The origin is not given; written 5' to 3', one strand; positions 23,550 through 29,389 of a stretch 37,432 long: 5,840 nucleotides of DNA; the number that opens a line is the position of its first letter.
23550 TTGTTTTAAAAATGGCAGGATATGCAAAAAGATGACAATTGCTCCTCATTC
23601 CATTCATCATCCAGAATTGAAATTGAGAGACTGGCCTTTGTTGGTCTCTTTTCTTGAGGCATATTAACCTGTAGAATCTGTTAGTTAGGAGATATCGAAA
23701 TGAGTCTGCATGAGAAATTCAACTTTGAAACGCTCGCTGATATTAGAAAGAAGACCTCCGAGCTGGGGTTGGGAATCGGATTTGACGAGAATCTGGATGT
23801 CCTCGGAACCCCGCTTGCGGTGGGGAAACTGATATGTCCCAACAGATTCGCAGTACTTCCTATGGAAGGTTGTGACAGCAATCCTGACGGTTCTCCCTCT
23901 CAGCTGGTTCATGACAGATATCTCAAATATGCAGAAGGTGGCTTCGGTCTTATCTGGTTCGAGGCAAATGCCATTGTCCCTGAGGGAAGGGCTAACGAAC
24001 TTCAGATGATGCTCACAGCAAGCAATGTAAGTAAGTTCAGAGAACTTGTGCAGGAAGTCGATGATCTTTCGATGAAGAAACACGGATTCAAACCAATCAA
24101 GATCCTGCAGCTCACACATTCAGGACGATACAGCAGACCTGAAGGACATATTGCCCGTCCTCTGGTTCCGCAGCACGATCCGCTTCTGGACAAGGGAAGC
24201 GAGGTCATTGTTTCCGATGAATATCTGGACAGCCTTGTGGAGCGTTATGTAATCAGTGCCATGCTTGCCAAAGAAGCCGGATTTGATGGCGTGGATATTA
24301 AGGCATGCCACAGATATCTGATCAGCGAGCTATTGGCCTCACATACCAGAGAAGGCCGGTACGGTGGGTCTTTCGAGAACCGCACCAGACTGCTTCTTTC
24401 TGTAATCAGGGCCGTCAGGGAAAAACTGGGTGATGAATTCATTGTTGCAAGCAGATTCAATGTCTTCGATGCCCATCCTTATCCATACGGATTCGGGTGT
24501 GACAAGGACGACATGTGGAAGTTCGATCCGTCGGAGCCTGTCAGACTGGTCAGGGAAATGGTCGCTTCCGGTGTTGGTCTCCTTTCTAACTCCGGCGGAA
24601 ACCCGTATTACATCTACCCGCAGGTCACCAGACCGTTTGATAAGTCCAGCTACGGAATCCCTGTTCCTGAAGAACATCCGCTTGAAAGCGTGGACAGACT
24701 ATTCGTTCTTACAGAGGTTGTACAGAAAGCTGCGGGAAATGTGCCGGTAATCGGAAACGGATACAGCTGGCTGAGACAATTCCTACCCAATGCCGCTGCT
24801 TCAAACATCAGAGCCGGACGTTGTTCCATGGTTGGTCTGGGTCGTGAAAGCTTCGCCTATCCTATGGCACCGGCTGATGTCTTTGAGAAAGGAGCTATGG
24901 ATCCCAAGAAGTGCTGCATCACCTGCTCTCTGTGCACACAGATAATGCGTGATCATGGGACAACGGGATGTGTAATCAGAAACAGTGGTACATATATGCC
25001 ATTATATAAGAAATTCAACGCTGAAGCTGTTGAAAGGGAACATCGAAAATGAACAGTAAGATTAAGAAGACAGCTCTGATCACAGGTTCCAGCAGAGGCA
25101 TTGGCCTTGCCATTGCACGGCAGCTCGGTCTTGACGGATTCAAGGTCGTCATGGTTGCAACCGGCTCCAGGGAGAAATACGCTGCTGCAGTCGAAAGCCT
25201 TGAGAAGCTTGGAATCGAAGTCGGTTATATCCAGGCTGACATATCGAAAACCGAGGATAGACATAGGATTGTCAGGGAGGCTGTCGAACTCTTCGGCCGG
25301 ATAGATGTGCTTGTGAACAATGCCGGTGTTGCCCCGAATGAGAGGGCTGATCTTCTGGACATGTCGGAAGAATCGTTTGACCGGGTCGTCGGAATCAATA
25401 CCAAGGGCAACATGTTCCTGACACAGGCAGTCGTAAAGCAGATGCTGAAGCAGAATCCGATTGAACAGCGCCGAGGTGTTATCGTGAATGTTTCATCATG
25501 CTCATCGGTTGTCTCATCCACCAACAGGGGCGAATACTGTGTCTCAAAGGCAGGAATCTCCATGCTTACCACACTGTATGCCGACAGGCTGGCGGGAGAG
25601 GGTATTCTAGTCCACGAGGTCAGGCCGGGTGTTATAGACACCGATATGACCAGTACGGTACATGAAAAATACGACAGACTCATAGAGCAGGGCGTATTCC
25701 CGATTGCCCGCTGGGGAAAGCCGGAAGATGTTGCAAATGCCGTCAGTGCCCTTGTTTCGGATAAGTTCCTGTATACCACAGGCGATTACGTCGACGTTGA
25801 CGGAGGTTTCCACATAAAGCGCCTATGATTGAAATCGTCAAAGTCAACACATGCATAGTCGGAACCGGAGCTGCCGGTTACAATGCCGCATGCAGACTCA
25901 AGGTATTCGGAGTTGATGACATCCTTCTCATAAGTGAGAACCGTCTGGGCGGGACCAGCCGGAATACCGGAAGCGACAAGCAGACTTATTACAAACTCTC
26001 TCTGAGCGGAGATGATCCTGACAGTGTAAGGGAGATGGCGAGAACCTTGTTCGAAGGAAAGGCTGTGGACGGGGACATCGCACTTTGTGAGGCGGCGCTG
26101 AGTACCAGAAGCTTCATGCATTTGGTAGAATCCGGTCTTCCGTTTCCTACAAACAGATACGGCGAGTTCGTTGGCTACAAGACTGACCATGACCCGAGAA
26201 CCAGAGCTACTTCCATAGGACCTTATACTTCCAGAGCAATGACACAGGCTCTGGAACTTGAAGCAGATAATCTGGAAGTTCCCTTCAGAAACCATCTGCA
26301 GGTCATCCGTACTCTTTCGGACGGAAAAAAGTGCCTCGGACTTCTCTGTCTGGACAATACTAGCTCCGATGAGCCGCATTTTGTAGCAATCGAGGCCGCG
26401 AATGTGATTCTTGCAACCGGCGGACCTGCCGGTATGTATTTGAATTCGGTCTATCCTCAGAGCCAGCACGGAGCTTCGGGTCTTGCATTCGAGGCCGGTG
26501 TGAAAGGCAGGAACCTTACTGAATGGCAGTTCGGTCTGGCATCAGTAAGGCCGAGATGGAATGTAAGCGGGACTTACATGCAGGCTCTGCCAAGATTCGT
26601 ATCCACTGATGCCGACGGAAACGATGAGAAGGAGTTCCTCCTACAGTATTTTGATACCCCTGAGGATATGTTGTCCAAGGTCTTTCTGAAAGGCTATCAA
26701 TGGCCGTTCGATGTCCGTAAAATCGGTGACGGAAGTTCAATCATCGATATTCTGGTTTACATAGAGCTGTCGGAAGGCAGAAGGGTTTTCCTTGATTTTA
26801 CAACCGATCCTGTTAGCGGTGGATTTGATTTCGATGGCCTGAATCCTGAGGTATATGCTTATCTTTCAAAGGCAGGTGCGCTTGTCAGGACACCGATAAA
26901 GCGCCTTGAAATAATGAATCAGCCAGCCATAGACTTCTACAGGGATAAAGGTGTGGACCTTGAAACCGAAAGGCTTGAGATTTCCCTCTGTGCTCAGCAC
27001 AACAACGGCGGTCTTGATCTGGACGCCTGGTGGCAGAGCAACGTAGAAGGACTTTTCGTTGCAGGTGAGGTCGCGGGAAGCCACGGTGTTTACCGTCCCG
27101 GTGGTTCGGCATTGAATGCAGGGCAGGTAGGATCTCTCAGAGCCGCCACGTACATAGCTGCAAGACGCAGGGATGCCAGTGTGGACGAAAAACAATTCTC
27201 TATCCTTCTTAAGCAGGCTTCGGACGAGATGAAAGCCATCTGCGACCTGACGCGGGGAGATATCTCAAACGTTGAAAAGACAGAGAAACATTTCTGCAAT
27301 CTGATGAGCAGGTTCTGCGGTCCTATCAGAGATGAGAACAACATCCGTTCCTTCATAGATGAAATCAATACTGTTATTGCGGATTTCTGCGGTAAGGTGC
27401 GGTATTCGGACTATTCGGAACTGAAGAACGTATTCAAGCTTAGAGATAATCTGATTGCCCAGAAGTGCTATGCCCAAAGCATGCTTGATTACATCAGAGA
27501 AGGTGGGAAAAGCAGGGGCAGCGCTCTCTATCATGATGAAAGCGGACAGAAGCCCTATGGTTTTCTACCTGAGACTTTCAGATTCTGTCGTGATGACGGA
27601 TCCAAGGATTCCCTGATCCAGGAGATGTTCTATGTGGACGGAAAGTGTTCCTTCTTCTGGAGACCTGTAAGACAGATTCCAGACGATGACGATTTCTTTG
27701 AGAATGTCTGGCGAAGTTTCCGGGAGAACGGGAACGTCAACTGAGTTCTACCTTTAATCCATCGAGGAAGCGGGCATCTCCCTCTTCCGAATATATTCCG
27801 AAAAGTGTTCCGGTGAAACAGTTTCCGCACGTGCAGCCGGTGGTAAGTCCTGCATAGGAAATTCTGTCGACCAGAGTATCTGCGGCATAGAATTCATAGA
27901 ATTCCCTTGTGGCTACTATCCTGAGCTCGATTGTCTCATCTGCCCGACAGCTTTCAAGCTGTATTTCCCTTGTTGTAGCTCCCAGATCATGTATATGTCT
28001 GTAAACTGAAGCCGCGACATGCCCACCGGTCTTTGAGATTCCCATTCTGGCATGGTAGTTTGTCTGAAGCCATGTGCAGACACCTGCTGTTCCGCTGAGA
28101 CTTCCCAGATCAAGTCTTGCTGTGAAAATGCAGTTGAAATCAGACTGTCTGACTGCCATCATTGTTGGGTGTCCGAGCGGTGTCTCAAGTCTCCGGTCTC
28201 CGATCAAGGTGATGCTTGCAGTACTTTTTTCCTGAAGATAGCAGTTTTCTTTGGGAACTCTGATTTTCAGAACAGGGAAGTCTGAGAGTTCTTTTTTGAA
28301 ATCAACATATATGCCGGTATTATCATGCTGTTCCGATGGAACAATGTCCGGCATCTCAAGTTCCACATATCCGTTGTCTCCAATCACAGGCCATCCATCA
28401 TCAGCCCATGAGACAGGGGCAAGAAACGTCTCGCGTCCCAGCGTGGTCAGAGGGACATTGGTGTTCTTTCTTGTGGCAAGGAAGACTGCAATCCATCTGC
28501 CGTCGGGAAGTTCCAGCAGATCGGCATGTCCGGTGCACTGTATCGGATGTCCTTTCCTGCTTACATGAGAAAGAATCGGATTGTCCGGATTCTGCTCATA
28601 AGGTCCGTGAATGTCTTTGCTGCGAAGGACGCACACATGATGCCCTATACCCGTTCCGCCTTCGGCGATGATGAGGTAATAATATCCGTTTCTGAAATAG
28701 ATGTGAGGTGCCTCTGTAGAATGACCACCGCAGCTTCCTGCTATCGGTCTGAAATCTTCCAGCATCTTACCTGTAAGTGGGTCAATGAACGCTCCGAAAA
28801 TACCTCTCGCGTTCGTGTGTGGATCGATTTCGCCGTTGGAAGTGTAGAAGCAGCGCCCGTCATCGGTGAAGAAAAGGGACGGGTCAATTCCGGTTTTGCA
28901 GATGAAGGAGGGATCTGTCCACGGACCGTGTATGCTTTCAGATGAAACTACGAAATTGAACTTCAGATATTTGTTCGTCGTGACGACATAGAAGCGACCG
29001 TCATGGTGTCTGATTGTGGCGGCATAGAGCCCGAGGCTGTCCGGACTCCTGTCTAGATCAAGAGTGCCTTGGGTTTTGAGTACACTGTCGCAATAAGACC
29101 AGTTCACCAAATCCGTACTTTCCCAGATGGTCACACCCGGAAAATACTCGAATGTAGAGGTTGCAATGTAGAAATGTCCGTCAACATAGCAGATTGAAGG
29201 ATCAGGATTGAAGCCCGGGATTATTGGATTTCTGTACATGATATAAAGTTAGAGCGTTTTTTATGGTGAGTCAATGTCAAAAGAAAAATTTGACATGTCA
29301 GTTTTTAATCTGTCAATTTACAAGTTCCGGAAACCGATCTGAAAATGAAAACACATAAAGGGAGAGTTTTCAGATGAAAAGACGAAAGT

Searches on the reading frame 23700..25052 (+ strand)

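Call 10: search_protein_families(library=pfam, proteins=[window:23700-25052:+], max_evalue=0.001)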
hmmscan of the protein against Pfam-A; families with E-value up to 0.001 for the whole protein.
window:23700-25052:+ (450 aa): 1 family
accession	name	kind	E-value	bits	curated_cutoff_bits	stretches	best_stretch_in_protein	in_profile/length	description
PF00724.26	Oxidored_FMN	-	2.3e-30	106.5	27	1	37-257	4-229/342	NADH:flavin oxidoreductase / NADH oxidase family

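Call 24: search_protein_families(library=ncbifam, proteins=[window:23700-25052:+], max_evalue=0.001)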
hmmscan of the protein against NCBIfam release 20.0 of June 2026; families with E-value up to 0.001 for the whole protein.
window:23700-25052:+ (450 aa): 8 families
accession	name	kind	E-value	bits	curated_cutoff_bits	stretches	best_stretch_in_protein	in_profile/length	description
TIGR03997.1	mycofact_OYE_2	equivalog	4.1e-28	98.2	793.15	1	35-253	2-216/645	mycofactocin system FadH/OYE family oxidoreductase 2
NF010047.0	PRK13523.1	equivalog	1.1e-24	87.1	431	1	44-249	14-214/339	NADPH dehydrogenase NamA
NF041087.1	bile_acid_BaiCD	equivalog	8.1e-19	67.2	825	1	38-257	7-220/642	bile acid Fe-S flavoenzyme BaiCD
NF006101.0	PRK08255.1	equivalog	3.7e-18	65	1078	1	34-257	398-629/768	bifunctional salicylyl-CoA 5-hydroxylase/oxidoreductase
NF045592.1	bili_reduct_N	equivalog_domain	4.5e-18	65.5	425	2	171-270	132-230/363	bilirubin reductase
NF045599.1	bili_reduct_long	exception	1.7e-17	62.9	750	1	37-245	3-206/641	bilirubin reductase, long form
NF007899.0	PRK10605.1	subfamily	3.2e-15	56.3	403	1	174-246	155-229/365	N-ethylmaleimide reductase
TIGR03996.1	mycofact_OYE_1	hypoth_equivalog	8.7e-08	31.1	627.9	1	173-260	132-218/633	mycofactocin system FadH/OYE family oxidoreductase 1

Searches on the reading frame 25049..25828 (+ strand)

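Call 7: search_protein_families(library=pfam, proteins=[window:25049-25828:+], max_evalue=0.01)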
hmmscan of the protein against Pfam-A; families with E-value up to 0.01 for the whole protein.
window:25049-25828:+ (259 aa): 4 families
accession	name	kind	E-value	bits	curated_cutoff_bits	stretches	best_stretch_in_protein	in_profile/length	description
PF13561.12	adh_short_C2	-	5.4e-53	180.4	27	1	15-255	5-236/236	Enoyl-(Acyl carrier protein) reductase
PF00106.31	adh_short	-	5e-51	173.4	26.6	1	7-207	1-193/195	short chain dehydrogenase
PF08659.16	KR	-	4.6e-15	56.4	22.6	1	8-167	2-153/180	KR domain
PF19810.5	HFX_2341_N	-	0.0056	17.6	30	0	120-155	62-97/120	HFX_2341-like, N-terminal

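Call 8: search_protein_families(library=ncbifam, proteins=[window:25049-25828:+], max_evalue=0.01)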
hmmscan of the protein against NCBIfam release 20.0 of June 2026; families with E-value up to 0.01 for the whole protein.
window:25049-25828:+ (259 aa): 233 families (the best 25 are shown)
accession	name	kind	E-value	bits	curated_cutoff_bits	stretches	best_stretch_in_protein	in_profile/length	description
NF009386.0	PRK12745.1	equivalog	6.4e-101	336.8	250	1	4-259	3-259/259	3-ketoacyl-ACP reductase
NF005559.1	PRK07231.1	subfamily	2.4e-59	200.8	215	1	7-254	5-247/249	glucose 1-dehydrogenase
TIGR01830.1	3oxo_ACP_reduc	equivalog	2.2e-58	197.8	297.75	1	9-254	1-238/239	3-oxoacyl-[acyl-carrier-protein] reductase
NF004198.0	PRK05653.1-3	equivalog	1.1e-55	188.8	296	1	3-256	4-248/248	3-oxoacyl-ACP reductase FabG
NF009466.0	PRK12826.1-2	subfamily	5.5e-51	173.4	222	1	7-255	4-245/248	3-oxoacyl-ACP reductase FabG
NF004818.0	PRK06172.1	equivalog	1.1e-49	169.1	336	1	6-254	7-250/253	SDR family oxidoreductase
NF004197.0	PRK05653.1-1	equivalog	2.6e-49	168.1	332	1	6-255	7-247/249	3-oxoacyl-ACP reductase FabG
NF004847.0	PRK06198.1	subfamily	2.9e-48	164.4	240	1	6-251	7-252/269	oxidoreductase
TIGR02415.1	23BDH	subfamily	7.2e-48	163.2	304.35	1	7-255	1-252/254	acetoin reductase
NF005067.0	PRK06484.1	equivalog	1.5e-47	162.4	713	1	6-255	9-252/524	short chain dehydrogenase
NF049979.1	AlphHSDSHdhA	equivalog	1.7e-47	162.1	350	1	6-256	3-248/258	7alpha-hydroxysteroid dehydrogenase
NF053807.1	RhamDHLra1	equivalog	1.8e-47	162.2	400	1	6-256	4-249/252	L-rhamnose 1-dehydrogenase Lra1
NF006070.0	PRK08213.1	subfamily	3.7e-47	161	279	1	7-256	13-258/259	gluconate 5-dehydrogenase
NF004199.0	PRK05653.1-4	equivalog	4.2e-47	160.8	301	1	7-255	6-246/247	3-oxoacyl-ACP reductase FabG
TIGR01829.1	AcAcCoA_reduct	subfamily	3.8e-46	157.7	302.1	1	7-255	1-241/242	acetoacetyl-CoA reductase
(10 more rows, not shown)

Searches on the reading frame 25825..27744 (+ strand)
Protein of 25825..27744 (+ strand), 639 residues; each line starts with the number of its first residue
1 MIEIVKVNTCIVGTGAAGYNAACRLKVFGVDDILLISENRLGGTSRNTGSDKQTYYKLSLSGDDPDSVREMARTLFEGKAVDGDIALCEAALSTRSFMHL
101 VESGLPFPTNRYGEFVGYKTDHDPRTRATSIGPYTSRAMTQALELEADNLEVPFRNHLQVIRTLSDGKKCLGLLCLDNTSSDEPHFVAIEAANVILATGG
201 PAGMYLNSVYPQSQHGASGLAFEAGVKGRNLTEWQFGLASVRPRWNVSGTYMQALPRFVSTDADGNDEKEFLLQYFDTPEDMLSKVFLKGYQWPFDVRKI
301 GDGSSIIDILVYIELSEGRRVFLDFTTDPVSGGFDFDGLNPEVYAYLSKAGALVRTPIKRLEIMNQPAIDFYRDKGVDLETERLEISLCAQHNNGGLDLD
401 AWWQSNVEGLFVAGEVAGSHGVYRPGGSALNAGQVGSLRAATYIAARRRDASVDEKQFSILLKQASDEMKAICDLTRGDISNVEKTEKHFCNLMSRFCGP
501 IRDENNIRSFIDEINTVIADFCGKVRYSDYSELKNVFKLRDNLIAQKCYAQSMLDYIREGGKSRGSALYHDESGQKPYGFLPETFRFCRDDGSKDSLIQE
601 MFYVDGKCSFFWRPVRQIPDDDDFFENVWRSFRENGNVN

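Call 7: search_protein_families(library=pfam, proteins=[window:25825-27744:+], max_evalue=0.01)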
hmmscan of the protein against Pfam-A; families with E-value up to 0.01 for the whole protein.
window:25825-27744:+ (639 aa): 2 families
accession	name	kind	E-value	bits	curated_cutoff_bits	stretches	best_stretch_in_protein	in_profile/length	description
PF00890.30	FAD_binding_2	-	1.6e-16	61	20.4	1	11-430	4-414/414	FAD binding domain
PF07992.20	Pyr_redox_2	-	3.9e-06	26.9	26.1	0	376-423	236-278/291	Pyridine nucleotide-disulphide oxidoreductase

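Call 8: search_protein_families(library=ncbifam, proteins=[window:25825-27744:+], max_evalue=0.01)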
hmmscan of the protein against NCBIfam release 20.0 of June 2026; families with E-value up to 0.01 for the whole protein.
window:25825-27744:+ (639 aa): 27 families (the best 25 are shown)
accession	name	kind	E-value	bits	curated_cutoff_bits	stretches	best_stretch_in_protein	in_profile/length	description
NF004900.0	PRK06263.1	equivalog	5.6e-27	94.5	718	2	359-571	318-520/546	fumarate reductase (CoM/CoB) subunit TfrA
TIGR00551.1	nadB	equivalog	2.2e-22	79.4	452.75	2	7-236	3-224/489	L-aspartate oxidase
NF005701.0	PRK07512.1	equivalog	3.1e-21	75.3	528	2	6-226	9-222/516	L-aspartate oxidase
TIGR01812.1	sdhA_frdA_Gneg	subfamily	4.4e-19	68.4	567.3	2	10-237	3-227/568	succinate dehydrogenase or fumarate reductase, flavoprotein subunit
NF005867.0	PRK07804.1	equivalog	2e-18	65.9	639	2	372-515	339-470/548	L-aspartate oxidase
NF005978.0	PRK08071.1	equivalog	3e-13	49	621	2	95-226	87-215/514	L-aspartate oxidase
NF005331.0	PRK06854.1-2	equivalog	8.9e-13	47.5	557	2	3-215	6-206/563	adenylyl-sulfate reductase subunit alpha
NF006686.0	PRK09231.1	equivalog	2.1e-12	46.4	854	1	375-592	340-560/598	fumarate reductase (quinol) flavoprotein subunit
NF005866.0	PRK07803.1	equivalog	5.3e-12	44.7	819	1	370-519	367-516/631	fumarate reductase/succinate dehydrogenase flavoprotein subunit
TIGR01811.1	sdhA_Bsu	subfamily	9.2e-12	44.4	541.35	1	345-535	320-517/603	succinate dehydrogenase (quinone) flavoprotein subunit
NF004724.0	PRK06069.1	subfamily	1.9e-11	42.9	826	1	374-535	332-499/577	succinate dehydrogenase/fumarate reductase flavoprotein subunit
NF005749.0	PRK07573.1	subfamily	5.2e-11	41.7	866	1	383-533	396-552/641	fumarate reductase/succinate dehydrogenase flavoprotein subunit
NF005636.0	PRK07395.1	subfamily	3e-10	39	723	2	369-521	325-470/560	L-aspartate oxidase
NF006567.0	PRK09077.1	equivalog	7.6e-10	37.6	629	1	5-236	7-242/537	L-aspartate oxidase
NF005037.0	PRK06452.1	equivalog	9e-10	37.7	862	2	375-543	327-501/566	succinate dehydrogenase flavoprotein subunit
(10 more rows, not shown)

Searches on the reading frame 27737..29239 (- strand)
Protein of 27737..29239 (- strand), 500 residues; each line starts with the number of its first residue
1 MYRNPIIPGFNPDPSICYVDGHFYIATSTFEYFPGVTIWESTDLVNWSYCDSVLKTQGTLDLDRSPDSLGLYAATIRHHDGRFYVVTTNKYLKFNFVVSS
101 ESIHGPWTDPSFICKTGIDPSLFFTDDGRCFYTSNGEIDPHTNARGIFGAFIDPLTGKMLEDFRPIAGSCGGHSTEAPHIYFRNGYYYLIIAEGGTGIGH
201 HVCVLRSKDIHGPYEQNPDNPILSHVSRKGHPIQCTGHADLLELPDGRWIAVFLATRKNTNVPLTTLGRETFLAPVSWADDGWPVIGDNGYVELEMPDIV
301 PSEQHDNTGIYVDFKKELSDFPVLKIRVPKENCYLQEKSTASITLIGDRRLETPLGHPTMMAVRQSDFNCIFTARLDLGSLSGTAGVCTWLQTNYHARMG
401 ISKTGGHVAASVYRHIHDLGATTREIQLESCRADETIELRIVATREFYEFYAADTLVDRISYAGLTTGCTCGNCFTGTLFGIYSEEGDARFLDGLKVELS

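Call 7: search_protein_families(library=pfam, proteins=[window:27737-29239:-], max_evalue=0.01)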
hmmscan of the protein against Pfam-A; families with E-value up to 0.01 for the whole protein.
window:27737-29239:- (500 aa): 2 families
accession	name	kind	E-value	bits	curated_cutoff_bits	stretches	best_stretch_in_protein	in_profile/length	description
PF04616.20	Glyco_hydro_43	-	1.8e-82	277.3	32.2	1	2-284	1-288/288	Glycosyl hydrolases family 43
PF17851.8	GH43_C2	-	1.2e-09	38.6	22.7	1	325-484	15-184/203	Beta xylosidase C-terminal Concanavalin A-like domain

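Call 8: search_protein_families(library=ncbifam, proteins=[window:27737-29239:-], max_evalue=0.01)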
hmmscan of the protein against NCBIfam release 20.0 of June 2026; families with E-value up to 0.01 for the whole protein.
window:27737-29239:- (500 aa): 3 families
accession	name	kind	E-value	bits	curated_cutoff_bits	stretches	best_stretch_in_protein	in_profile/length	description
NF053747.1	NdoAlphArabAbnA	equivalog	1.2e-08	34.6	480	1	13-218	33-247/310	arabinan endo-1,5-alpha-L-arabinosidase AbnA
NF053746.1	NdoAlphArabAbnB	equivalog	3.5e-06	26.1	750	1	117-226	144-253/446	arabinan endo-1,5-alpha-L-arabinosidase AbnB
NF049889.1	AlphArabdaseBT0360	equivalog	1.3e-05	24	600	1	174-214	402-444/639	arabinan endo-1,5-alpha-L-arabinosidase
